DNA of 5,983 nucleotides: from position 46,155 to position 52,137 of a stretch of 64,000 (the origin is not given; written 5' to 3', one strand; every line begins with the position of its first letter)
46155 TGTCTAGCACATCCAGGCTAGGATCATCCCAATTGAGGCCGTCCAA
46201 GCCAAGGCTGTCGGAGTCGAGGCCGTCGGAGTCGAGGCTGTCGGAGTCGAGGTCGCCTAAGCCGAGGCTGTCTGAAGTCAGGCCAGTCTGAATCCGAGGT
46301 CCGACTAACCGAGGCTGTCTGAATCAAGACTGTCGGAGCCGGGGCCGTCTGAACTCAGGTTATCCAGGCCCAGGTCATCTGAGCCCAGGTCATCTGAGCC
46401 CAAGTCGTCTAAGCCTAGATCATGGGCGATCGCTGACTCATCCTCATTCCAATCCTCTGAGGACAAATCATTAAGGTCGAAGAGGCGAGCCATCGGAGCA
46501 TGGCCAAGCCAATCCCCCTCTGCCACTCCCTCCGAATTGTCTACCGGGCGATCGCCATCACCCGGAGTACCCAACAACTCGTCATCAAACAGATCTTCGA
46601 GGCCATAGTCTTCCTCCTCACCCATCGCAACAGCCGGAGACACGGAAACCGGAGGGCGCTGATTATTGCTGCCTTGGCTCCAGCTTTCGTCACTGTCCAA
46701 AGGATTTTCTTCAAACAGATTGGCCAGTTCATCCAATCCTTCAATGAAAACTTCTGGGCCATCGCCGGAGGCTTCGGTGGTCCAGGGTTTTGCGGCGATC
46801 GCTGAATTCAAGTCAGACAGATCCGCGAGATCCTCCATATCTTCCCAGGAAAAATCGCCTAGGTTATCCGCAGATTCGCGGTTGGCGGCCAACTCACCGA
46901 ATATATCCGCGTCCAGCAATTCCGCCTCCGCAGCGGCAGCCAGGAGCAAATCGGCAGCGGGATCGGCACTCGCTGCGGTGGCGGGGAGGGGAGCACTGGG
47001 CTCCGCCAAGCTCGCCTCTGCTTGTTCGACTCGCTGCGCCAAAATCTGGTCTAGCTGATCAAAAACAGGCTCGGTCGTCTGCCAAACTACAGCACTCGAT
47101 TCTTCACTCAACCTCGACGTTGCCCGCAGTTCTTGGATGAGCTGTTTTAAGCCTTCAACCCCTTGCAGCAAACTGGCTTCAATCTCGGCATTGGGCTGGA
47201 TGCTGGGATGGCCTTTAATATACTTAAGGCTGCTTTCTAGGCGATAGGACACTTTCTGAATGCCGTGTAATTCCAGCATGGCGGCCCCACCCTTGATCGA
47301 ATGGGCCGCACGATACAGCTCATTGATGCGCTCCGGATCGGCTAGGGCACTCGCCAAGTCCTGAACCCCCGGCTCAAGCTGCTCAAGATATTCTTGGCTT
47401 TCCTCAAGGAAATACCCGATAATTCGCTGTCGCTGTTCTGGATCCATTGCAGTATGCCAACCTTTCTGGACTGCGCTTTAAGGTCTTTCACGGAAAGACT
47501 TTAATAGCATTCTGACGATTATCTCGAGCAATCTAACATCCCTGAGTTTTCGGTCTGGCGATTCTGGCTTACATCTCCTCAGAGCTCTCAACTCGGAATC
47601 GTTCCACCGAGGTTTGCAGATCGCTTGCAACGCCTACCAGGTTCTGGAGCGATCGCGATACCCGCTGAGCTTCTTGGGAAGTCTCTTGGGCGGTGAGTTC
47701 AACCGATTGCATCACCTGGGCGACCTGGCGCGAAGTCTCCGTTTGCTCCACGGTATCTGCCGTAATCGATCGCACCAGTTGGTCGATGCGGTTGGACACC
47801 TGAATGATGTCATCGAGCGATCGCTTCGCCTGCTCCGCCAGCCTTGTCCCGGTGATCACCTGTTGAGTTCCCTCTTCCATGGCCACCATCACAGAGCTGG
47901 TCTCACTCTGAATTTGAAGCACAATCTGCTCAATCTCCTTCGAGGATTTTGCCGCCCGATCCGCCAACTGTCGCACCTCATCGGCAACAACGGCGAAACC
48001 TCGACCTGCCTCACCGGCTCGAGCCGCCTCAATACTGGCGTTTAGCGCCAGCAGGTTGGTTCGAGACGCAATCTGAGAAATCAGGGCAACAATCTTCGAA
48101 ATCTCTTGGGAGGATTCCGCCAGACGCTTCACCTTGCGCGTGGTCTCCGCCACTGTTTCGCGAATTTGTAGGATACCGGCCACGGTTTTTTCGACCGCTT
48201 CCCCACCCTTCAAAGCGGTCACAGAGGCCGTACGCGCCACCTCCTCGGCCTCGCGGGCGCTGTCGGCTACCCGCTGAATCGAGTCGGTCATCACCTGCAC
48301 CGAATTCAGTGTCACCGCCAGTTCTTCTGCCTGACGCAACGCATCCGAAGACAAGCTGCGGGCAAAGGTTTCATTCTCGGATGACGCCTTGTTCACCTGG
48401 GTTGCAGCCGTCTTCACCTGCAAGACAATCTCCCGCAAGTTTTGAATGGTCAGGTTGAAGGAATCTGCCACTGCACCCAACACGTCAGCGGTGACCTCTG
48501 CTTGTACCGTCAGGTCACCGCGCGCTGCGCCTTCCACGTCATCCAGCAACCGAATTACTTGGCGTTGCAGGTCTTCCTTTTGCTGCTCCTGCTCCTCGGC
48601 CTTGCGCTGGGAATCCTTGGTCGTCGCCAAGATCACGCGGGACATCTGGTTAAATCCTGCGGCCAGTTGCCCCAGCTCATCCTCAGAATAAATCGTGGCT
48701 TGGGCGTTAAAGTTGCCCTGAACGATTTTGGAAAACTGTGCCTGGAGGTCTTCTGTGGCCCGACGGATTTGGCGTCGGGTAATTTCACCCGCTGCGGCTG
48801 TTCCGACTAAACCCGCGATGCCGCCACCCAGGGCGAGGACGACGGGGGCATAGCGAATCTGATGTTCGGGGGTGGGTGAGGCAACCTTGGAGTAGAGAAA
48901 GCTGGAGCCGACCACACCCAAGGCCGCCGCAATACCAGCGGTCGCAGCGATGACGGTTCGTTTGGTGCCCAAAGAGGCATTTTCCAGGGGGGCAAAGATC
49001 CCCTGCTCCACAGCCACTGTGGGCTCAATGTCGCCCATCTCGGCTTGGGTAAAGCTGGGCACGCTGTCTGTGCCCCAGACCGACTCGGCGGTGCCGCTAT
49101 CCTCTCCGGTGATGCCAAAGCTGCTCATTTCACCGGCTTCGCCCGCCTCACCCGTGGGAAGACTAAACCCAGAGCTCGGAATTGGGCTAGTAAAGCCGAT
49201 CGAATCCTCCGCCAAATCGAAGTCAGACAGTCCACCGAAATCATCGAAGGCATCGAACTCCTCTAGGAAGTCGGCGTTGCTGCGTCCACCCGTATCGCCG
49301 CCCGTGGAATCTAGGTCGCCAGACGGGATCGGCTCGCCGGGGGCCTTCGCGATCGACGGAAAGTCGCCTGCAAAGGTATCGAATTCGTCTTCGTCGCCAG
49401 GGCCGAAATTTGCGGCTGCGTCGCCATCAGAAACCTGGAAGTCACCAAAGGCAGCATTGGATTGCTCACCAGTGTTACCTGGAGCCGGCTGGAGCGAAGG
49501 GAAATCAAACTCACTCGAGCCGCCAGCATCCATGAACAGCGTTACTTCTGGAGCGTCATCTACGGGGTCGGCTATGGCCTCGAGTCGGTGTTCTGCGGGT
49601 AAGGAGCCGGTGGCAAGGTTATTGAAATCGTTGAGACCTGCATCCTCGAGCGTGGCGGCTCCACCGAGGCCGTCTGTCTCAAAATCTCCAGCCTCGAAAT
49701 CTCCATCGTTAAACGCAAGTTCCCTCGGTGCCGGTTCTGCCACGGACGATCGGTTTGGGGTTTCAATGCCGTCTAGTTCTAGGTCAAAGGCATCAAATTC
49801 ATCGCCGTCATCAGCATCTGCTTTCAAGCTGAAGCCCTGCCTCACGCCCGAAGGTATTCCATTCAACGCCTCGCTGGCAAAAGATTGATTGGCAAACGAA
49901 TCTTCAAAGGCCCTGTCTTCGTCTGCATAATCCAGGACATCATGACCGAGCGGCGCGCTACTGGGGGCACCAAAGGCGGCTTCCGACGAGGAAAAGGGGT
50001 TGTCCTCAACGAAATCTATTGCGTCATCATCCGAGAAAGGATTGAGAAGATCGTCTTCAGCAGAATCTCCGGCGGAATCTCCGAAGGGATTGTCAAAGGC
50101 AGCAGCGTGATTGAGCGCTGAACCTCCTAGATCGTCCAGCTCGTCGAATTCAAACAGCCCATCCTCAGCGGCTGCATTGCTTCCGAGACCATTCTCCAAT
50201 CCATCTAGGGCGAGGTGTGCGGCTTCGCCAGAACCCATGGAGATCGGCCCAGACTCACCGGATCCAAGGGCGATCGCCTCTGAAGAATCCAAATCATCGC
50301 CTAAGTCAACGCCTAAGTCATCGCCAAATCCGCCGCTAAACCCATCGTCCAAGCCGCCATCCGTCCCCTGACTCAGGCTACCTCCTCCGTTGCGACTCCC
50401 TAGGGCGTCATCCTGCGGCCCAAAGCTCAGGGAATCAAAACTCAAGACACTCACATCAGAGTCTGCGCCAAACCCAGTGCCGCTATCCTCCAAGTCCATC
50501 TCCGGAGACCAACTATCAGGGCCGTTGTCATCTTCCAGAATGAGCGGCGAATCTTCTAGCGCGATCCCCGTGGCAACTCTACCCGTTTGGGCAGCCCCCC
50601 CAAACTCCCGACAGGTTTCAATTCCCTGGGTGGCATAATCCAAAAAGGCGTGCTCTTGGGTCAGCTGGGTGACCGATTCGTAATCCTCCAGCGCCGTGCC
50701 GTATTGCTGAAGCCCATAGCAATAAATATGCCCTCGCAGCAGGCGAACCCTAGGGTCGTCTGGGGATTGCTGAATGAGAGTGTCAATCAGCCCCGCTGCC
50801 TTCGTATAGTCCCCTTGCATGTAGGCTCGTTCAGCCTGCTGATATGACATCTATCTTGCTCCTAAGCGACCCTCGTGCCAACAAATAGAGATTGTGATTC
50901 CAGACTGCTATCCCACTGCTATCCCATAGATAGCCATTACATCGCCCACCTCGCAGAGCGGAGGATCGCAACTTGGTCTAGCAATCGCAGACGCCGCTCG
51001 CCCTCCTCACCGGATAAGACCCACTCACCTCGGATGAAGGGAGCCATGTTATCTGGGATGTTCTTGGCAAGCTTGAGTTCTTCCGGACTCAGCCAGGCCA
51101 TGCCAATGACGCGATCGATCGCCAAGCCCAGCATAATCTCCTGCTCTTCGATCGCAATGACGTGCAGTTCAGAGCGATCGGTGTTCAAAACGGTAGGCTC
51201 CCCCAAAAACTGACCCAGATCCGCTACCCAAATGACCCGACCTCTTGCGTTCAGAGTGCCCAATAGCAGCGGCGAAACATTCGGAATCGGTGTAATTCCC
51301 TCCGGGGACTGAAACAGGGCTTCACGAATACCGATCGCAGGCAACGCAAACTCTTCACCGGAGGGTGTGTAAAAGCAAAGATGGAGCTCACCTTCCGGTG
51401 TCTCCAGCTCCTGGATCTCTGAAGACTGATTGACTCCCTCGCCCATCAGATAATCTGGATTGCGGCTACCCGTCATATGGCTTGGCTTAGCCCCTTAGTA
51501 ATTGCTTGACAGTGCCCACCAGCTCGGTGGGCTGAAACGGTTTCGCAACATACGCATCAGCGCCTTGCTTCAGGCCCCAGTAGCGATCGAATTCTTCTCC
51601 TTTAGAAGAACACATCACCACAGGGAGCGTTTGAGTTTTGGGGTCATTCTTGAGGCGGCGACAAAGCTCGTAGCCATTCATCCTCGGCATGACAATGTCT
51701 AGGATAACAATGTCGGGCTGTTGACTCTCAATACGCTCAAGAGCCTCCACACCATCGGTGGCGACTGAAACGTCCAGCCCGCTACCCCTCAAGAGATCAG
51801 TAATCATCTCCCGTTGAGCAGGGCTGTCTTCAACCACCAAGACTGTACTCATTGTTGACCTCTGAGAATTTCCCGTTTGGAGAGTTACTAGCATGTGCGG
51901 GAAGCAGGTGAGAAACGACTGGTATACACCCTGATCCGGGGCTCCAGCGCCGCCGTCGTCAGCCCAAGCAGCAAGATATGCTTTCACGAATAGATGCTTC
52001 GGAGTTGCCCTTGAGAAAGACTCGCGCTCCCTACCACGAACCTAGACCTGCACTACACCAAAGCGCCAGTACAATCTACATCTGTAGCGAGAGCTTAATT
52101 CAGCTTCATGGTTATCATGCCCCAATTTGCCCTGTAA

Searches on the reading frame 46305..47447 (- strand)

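Call 86: search_protein_families(library=pfam, proteins=[window:46305-47447:-], max_evalue=0.001)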
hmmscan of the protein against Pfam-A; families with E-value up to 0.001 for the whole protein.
window:46305-47447:- (380 aa): 1 family
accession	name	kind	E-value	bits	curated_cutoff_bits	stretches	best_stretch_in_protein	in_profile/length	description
PF01627.28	Hpt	-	9.1e-14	51.9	24.6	1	9-109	2-83/84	Hpt domain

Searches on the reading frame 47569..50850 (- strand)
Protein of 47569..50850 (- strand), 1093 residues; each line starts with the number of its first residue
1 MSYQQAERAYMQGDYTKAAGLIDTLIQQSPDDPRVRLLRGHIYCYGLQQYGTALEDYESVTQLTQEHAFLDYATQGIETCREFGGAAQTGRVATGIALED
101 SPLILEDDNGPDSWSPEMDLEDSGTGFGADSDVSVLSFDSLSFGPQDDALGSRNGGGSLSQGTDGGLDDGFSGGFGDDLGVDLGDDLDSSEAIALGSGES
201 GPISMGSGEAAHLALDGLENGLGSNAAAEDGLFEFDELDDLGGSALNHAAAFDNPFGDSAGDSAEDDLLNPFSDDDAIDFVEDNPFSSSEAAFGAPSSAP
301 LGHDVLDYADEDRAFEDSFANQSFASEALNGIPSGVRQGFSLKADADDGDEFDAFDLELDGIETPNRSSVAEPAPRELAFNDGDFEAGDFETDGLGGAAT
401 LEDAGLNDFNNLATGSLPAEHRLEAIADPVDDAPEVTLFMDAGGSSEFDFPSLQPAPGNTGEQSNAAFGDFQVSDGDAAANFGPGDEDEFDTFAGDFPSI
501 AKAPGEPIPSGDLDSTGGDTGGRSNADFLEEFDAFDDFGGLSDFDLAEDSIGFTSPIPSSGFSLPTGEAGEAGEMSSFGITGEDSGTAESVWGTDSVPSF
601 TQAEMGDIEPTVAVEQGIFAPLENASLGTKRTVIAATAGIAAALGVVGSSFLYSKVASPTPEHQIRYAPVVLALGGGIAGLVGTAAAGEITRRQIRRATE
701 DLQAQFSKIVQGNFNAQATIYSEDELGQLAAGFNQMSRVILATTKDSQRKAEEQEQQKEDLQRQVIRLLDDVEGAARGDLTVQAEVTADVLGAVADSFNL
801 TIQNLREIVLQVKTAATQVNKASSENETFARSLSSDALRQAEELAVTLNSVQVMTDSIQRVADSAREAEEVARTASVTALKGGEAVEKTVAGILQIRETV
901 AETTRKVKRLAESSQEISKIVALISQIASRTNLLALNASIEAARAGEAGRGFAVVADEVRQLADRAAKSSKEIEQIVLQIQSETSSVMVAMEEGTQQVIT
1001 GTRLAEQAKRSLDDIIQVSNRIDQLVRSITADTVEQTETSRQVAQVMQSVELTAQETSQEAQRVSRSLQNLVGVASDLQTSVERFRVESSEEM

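Call 22: search_protein_families(library=pfam, proteins=[window:47569-50850:-], max_evalue=0.001)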
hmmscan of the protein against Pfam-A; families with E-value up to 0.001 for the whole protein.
window:47569-50850:- (1093 aa): 2 families
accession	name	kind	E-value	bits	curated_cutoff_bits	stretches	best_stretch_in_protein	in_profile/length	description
PF00015.26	MCPsignal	-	5.3e-42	144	34.6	1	870-1050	2-168/172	Methyl-accepting chemotaxis protein (MCP) signalling domain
PF00672.30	HAMP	-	3.5e-09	37.3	25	1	692-738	3-49/53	HAMP domain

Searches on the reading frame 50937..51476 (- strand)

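Call 86: search_protein_families(library=pfam, proteins=[window:50937-51476:-], max_evalue=0.001)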
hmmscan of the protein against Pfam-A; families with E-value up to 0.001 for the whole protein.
window:50937-51476:- (179 aa): 1 family
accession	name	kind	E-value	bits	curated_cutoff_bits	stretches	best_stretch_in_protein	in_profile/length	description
PF01584.24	CheW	-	3.2e-22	79.1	23.5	1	39-175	8-137/138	CheW-like domain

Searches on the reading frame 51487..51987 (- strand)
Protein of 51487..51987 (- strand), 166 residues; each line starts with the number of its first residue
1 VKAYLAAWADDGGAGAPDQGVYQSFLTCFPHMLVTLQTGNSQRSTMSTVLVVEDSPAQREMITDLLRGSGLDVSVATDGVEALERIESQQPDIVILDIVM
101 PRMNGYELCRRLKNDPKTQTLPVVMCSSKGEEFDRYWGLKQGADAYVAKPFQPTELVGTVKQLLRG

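Call 86: search_protein_families(library=pfam, proteins=[window:51487-51987:-], max_evalue=0.001)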
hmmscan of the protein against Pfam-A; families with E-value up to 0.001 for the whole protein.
window:51487-51987:- (166 aa): 2 families
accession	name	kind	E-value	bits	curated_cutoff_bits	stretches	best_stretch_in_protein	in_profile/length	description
PF00072.30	Response_reg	-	2.5e-31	108.5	30.2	1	49-160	1-110/111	Response regulator receiver domain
PF23198.2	PDE8A_N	-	0.0005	20.4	29.6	1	44-126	8-91/147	PDE8A-like, N-terminal domain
